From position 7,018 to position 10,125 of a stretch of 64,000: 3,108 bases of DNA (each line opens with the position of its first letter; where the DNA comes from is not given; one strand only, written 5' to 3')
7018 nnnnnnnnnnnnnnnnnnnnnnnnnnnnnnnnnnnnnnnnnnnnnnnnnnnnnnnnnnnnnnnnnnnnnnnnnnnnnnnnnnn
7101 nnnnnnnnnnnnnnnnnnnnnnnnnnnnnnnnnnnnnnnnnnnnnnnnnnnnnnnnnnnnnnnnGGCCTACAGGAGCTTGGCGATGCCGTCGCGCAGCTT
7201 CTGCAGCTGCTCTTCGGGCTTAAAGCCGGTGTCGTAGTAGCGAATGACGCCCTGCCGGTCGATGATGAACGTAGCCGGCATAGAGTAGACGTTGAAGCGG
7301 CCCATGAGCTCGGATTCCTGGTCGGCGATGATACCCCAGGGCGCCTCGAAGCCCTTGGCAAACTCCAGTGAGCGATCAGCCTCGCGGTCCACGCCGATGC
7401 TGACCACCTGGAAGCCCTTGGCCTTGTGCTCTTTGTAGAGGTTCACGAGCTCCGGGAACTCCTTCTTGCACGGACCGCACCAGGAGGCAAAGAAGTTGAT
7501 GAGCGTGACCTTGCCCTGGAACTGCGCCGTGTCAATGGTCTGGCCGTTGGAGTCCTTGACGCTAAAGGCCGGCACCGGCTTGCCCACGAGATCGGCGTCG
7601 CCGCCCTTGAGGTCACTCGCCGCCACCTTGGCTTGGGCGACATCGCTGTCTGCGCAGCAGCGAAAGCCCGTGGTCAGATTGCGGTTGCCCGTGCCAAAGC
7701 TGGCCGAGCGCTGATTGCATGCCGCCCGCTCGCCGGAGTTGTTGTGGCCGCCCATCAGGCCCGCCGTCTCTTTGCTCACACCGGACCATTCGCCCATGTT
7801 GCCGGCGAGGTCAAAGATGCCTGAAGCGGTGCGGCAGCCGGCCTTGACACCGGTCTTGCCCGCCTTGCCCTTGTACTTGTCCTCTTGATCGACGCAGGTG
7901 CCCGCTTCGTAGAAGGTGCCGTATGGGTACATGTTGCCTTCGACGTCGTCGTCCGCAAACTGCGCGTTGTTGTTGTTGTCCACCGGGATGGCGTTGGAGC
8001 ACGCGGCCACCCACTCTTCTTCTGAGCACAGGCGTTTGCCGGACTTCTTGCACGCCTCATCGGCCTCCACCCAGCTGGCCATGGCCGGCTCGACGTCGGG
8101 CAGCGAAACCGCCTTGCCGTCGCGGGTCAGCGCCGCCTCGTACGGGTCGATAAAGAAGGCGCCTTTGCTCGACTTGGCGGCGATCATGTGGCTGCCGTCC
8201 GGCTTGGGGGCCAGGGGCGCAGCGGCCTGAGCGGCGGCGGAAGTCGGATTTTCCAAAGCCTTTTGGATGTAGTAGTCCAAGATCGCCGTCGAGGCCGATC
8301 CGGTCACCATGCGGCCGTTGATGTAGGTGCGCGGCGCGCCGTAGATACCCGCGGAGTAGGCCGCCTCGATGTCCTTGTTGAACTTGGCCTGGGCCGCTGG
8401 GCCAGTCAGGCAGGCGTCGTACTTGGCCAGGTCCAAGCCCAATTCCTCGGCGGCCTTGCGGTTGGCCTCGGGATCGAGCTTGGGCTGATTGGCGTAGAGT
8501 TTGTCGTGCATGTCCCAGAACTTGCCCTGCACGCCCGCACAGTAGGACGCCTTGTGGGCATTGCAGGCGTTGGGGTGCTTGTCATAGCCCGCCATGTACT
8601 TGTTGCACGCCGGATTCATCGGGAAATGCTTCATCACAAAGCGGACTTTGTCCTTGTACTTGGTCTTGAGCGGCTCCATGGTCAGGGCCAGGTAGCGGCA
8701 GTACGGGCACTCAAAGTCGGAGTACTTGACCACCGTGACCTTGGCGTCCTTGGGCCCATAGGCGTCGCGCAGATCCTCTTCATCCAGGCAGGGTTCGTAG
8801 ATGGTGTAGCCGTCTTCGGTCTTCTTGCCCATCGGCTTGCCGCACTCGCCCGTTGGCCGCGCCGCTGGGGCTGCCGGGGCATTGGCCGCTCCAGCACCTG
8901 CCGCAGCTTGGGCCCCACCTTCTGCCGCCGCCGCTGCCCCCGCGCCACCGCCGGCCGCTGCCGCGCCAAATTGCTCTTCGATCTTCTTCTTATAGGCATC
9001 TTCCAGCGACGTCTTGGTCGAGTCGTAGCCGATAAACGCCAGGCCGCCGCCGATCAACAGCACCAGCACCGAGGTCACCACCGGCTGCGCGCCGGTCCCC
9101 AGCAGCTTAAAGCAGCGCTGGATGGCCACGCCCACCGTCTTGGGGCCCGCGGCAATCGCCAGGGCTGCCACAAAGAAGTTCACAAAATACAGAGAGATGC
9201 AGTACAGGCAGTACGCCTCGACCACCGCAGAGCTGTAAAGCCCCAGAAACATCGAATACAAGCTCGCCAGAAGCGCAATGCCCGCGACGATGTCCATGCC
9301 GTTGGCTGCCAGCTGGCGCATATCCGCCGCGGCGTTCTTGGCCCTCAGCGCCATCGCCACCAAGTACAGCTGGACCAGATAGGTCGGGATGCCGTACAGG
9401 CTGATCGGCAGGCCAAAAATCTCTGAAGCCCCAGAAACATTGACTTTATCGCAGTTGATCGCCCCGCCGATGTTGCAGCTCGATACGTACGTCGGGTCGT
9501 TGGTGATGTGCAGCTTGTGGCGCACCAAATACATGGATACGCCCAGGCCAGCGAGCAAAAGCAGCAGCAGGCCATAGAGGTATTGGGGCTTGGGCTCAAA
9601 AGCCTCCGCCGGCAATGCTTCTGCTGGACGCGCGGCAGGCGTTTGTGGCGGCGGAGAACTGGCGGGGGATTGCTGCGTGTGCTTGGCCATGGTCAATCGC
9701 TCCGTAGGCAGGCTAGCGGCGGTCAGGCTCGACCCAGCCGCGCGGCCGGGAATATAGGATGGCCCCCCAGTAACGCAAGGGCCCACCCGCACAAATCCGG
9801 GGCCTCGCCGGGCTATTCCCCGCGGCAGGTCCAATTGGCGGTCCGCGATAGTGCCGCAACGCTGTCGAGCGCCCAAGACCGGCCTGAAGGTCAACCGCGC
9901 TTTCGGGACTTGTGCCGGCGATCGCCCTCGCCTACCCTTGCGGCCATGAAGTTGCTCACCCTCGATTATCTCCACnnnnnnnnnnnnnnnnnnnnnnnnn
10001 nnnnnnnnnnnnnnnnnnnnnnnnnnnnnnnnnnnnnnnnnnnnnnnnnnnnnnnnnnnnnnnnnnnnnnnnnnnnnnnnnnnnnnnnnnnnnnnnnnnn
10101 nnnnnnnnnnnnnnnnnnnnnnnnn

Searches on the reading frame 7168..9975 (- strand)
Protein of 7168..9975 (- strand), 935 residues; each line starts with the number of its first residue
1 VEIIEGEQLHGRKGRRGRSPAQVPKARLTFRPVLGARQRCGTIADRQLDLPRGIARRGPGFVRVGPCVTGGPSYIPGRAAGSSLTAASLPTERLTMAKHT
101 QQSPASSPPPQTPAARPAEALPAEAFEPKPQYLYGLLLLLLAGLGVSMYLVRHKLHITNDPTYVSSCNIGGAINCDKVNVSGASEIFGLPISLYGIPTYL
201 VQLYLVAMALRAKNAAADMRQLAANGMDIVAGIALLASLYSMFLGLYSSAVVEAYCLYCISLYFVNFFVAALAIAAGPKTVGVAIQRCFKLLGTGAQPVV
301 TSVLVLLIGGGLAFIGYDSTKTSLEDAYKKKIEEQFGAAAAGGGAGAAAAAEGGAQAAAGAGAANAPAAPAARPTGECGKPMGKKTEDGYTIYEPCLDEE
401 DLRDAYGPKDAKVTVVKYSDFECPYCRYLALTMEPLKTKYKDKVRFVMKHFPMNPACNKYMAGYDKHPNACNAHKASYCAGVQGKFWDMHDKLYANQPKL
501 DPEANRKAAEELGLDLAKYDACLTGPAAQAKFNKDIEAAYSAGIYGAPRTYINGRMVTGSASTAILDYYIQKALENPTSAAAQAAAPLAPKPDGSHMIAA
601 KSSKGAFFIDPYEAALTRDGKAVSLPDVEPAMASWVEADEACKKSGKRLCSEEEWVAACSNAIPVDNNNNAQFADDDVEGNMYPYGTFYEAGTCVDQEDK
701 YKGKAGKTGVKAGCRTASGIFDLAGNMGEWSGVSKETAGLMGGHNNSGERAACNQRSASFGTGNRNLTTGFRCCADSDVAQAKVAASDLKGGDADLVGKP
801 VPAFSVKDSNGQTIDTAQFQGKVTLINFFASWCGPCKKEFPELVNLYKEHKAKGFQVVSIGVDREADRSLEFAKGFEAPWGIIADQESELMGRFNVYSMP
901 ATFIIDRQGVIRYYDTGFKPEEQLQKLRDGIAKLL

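Call 59: search_protein_families(library=pfam, proteins=[window:7168-9975:-], max_evalue=0.001)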
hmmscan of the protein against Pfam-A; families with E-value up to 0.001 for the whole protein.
window:7168-9975:- (935 aa): 12 families
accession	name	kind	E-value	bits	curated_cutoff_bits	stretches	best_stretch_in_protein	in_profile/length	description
PF08534.16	Redoxin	-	2.1e-28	99.4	26.6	1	797-922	2-139/148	Redoxin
PF00578.27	AhpC-TSA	-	2.2e-27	95.9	26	1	797-913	1-123/124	AhpC/TSA family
PF07884.19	VKOR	-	1.1e-22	81.1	27.5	1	136-273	3-133/134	Vitamin K epoxide reductase family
PF01323.26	DSBA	-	4.3e-22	79.3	25.6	1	414-571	1-191/191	DSBA-like thioredoxin domain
PF13462.12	Thioredoxin_4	-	3.7e-20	73.2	23.2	1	405-571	7-164/165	Thioredoxin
PF13905.12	Thioredoxin_8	-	7.5e-14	52.3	27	1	821-909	1-92/94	Thioredoxin-like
PF13098.12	Thioredoxin_2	-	1.9e-12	47.9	27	1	820-926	4-102/104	Thioredoxin-like domain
PF00085.26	Thioredoxin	-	5.5e-12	46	23.5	1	821-868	18-64/103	Thioredoxin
PF00255.25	GSHPx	-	4.6e-08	33.1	27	1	803-859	3-58/108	Glutathione peroxidase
PF03781.23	FGE-sulfatase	-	3e-07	30.8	23.3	1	625-733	87-191/255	Sulfatase-modifying factor enzyme 1-like domain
PF13728.12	TraF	-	0.00047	20.5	23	0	817-908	125-202/224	F plasmid transfer operon protein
PF02630.20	SCO1-SenC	-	0.00053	20.4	22.8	1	803-869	3-72/134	SCO1/SenC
